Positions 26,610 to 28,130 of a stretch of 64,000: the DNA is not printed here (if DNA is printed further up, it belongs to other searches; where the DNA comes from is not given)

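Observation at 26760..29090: AT-rich two-gene module at the island edge: an HNH(His-Me)-finger protein plus a protein with a PD-(D/E)xK-like motif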

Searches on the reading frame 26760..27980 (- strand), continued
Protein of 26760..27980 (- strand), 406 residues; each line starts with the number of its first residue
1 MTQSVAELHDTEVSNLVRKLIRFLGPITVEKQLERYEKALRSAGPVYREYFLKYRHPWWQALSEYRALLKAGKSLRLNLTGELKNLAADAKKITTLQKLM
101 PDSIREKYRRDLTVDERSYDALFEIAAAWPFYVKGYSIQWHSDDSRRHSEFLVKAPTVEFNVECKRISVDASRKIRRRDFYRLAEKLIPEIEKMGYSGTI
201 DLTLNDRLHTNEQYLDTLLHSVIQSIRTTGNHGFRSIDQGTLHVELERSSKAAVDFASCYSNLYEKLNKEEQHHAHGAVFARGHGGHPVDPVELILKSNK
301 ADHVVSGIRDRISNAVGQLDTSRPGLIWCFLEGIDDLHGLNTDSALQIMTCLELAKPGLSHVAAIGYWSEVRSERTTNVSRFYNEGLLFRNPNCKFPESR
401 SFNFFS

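Call 50: search_solved_structures(query=A4, max_evalue=10, show_alignments=3)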
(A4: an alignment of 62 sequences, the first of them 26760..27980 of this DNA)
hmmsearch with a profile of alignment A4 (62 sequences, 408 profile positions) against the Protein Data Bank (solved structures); distinct sequences matched with E-value up to 10: 2.
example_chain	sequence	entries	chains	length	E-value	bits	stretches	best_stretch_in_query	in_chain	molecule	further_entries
7rdh_G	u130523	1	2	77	0.16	14.2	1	7-42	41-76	De novo designed protein H3mb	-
8fmw_AC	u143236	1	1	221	0.35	13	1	173-223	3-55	50S ribosomal protein L1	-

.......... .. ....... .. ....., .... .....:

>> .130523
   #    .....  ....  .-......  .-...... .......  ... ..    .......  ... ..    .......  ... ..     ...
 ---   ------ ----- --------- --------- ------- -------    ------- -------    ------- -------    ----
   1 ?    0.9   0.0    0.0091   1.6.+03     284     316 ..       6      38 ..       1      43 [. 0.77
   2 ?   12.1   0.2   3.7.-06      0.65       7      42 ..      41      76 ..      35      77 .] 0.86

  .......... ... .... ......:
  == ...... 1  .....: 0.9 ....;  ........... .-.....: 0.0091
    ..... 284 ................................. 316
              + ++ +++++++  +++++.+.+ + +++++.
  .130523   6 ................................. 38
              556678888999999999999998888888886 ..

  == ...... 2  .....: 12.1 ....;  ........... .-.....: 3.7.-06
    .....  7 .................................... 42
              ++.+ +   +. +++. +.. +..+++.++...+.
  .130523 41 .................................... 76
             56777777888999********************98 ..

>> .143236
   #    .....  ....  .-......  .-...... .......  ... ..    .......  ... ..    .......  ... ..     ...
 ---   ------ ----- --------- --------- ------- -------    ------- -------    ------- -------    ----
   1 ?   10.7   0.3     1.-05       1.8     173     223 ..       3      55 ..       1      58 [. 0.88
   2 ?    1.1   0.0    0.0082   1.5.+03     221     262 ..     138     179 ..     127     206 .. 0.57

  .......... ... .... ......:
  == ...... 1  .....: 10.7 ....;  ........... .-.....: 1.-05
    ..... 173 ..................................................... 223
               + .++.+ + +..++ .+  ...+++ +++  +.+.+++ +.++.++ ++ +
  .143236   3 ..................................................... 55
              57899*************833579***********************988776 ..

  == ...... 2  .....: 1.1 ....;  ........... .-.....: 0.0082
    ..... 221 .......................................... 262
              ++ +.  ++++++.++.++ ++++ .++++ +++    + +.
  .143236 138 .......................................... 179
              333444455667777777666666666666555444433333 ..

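Call 54: find_encoding_contigs(protein=P0001, flank=6000, max_places=6)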
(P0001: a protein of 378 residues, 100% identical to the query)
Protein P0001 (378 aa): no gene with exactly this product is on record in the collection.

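Call 55: find_encoding_contigs(protein=P0002, flank=5000, max_places=3)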
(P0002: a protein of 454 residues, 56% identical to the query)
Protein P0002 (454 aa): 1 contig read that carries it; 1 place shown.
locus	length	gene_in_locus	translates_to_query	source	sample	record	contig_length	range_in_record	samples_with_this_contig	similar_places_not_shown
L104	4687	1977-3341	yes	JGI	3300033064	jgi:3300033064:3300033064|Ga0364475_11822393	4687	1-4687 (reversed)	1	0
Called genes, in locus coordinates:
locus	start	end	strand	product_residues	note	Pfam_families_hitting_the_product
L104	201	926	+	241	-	-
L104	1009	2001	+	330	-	-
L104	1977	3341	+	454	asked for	-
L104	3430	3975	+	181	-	-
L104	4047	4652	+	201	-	-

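Call 56: find_encoding_contigs(protein=P0006, flank=6000, max_places=3)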
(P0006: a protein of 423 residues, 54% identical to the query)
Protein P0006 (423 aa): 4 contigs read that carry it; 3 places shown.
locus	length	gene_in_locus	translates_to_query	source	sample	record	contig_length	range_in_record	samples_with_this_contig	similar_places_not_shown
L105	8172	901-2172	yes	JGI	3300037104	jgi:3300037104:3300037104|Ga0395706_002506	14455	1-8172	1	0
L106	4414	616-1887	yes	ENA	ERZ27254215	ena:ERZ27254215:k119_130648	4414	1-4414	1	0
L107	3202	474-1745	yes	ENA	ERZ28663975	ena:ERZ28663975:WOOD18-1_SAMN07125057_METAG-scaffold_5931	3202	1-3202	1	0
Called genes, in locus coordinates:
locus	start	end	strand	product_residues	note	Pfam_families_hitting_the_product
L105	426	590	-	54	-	-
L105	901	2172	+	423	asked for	-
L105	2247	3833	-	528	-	PF00005:ABC_tran, PF02463:SMC_N (faint), PF13304:AAA_21 (weak), PF12848:ABC_tran_Xtn, PF00005:ABC_tran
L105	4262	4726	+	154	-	PF12802:MarR_2, PF22381:Staph_reg_Sar_Rot, PF01047:MarR, PF13463:HTH_27, PF09339:HTH_IclR (weak)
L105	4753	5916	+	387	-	PF03599:CdhD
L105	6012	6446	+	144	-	PF00037:Fer4, PF12797:Fer4_2 (weak), PF12837:Fer4_6 (weak), PF13237:Fer4_10, PF13183:Fer4_8 (weak), PF12838:Fer4_7, PF13187:Fer4_9 (weak), PF00037:Fer4 (weak), +4 more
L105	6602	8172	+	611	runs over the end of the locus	PF00501:AMP-binding, PF23562:AMP-binding_C_3 (weak)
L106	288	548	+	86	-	-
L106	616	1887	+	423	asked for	-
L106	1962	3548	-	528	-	PF00005:ABC_tran, PF02463:SMC_N (faint), PF13304:AAA_21 (weak), PF12848:ABC_tran_Xtn, PF00005:ABC_tran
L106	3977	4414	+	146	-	?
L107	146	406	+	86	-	-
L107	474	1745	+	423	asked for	-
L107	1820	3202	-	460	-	?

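Call 57: find_encoding_contigs(protein=P0003, flank=5000, max_places=3)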
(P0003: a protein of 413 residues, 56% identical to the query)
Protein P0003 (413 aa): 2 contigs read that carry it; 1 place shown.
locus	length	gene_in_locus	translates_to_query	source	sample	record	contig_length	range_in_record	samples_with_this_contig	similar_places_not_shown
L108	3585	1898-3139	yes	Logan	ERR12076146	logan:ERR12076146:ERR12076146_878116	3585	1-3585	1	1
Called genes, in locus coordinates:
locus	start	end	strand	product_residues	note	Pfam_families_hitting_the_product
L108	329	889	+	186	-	-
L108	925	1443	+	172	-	-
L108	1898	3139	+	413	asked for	-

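Call 69: search_protein_families(library=pfam, proteins=[L016:11225-12745:+, L016:8542-9822:+, L010:11223-12368:+, L010:8590-9588:+, L104:1009-2001:+, L011:11262-12170:+, L018:6610-7551:+, L007:1547-2506:+, L012:6718-9813:+, L001:8081-9796:+], max_evalue=0.001)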
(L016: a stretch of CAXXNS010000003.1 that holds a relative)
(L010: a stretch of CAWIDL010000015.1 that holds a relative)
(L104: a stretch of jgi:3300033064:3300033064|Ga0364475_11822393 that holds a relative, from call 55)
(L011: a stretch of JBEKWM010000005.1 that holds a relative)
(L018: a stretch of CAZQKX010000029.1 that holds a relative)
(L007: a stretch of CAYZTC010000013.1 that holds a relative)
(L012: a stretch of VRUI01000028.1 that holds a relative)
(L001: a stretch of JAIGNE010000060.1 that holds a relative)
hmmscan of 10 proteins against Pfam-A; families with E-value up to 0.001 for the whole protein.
L016:11225-12745:+ (506 aa): 2 families
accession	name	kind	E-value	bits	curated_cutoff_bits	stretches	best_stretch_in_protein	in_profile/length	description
PF00171.27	Aldedh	-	5.7e-133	444.3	23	1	54-503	7-461/461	Aldehyde dehydrogenase family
PF05893.19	LuxC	-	0.00069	19.1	21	0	166-342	81-263/401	Acyl-CoA reductase (LuxC)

L016:8542-9822:+ (426 aa): 1 family
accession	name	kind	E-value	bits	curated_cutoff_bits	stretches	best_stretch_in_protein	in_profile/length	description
PF03747.19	ADP_ribosyl_GH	-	2.9e-50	172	26.2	1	78-401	1-287/287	ADP-ribosylglycohydrolase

L010:11223-12368:+ (381 aa): 1 family
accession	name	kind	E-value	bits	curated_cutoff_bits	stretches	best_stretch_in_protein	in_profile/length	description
PF02606.20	LpxK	-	1.5e-84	284.4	27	1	39-378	8-323/328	Tetraacyldisaccharide-1-P 4'-kinase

L010:8590-9588:+ (332 aa): 5 families
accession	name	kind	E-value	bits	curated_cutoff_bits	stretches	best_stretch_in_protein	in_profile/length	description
PF05598.16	DUF772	-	1.4e-25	89.5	23.1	1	52-125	1-74/74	Transposase domain (DUF772)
PF01609.27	DDE_Tnp_1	-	2.6e-17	63.7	23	1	167-315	10-200/200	Transposase DDE domain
PF13751.12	DDE_Tnp_1_6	-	6e-10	39.9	25.1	1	271-318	77-124/125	Transposase DDE domain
PF13612.12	DDE_Tnp_1_3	-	7.5e-07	29.7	27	1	185-255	37-106/155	Transposase DDE domain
PF13586.12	DDE_Tnp_1_2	-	0.00086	20.1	29.2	0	237-306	4-75/86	Transposase DDE domain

L104:1009-2001:+ (330 aa): 0 families

L011:11262-12170:+ (302 aa): 0 families

L018:6610-7551:+ (313 aa): 1 family
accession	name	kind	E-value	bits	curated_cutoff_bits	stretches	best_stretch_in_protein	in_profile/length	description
PF01790.23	LGT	-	2.5e-56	191.1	24.9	1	12-304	8-240/240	Prolipoprotein diacylglyceryl transferase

L007:1547-2506:+ (319 aa): 0 families

L012:6718-9813:+ (1031 aa): 3 families
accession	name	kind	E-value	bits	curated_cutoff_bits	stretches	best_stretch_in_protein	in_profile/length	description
PF02867.20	Ribonuc_red_lgC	-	2.4e-135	452.6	23.9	1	201-739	1-523/523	Ribonucleotide reductase, barrel domain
PF08471.15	Ribonuc_red_2_N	-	2.1e-21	76.5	27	1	68-152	1-103/103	Class II vitamin B12-dependent ribonucleotide reductase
PF12637.14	TSCPD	-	1.6e-08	35.2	22.8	1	793-876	12-81/88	TSCPD domain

L001:8081-9796:+ (571 aa): 2 families
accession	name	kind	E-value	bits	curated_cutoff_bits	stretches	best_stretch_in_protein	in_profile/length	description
PF00501.34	AMP-binding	-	2.3e-81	274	29.9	1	30-416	2-384/384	AMP-binding enzyme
PF13193.12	AMP-binding_C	-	6.8e-22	78.6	24.5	1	471-549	1-76/76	AMP-binding enzyme C-terminal domain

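Call 72: search_dna_similar(query=window:26760-27980:-, collection=plasmids, mode=protein, max_evalue=0.001, max_rows=15)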
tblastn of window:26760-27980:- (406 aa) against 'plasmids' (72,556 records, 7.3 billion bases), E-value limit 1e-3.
Records with a match: 1; places in all: 1; records where one place covers at least 80% of the query: 0.
Best place of each record, by identity: <60% 1.
By first word of the organism name: Rhizobium 1.
By predicted mobility (MOB-suite, as given by PLSDB): conjugative 1.
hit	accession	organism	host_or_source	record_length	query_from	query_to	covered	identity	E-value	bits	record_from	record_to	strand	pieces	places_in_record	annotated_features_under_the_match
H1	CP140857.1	Rhizobium ruizarguesonis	Trifolium pratense,whole organism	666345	135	364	57%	24.4%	1e-5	56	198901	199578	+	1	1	hypothetical protein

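Call 74: fold_search(model_id=the predicted structure, library=viral)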
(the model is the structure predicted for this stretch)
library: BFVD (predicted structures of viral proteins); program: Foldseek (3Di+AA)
matches with E <= 10: 322; with E <= 0.001: 0
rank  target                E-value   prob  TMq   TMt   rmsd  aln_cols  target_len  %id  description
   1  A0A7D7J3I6            4.1e-02  0.13  0.14  0.14  18.7       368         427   10  (no name in the UniProt tables at hand)
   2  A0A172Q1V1            5.7e-02  0.12  0.09  0.18  22.5       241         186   12  Uncharacterized protein [Escherichia phage MX01]
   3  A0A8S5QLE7            6.8e-02  0.13  0.10  0.15  45.6       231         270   16  Restriction endonuclease [Siphoviridae sp. ctVCm11]
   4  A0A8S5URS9            1.1e-01  0.12  0.12  0.13  20.1       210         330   12  Restriction endonuclease [Siphoviridae sp. cthae16]
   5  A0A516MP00            1.5e-01  0.60  0.12  0.27  10.0        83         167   13  (no name in the UniProt tables at hand)
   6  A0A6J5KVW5            1.9e-01  0.13  0.11  0.22  25.7       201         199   15  COG5377 Phage-related protein, predicted endonuclease [uncultured Caudovirales phage]
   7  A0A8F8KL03            2.0e-01  0.08  0.09  0.07  20.6       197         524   10  GTP-binding protein 1 [Clandestinovirus]
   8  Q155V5                2.1e-01  0.05  0.08  0.09  20.8       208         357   11  Outer capsid protein VP2 (Fragment) [Bluetongue virus]
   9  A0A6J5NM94            2.1e-01  0.05  0.13  0.12  19.9       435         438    8  Uncharacterized protein [uncultured Caudovirales phage]
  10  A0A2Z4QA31            2.2e-01  0.18  0.11  0.18  18.3       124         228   12  (no name in the UniProt tables at hand)
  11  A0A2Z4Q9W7            2.2e-01  0.15  0.11  0.19  20.7       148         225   10  (no name in the UniProt tables at hand)
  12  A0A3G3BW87            2.5e-01  0.47  0.13  0.21  12.2       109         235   17  (no name in the UniProt tables at hand)
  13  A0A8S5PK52            3.0e-01  0.13  0.12  0.19  20.8       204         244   15  Restriction endonuclease [Siphoviridae sp. ctXBp18]
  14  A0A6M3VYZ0            3.1e-01  0.30  0.09  0.26   7.7        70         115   17  Putative Holliday junction resolvase [Saccharolobus solfataricus rod-shaped virus 1]
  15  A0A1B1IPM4            3.3e-01  0.91  0.10  0.29   2.0        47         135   15  (no name in the UniProt tables at hand)
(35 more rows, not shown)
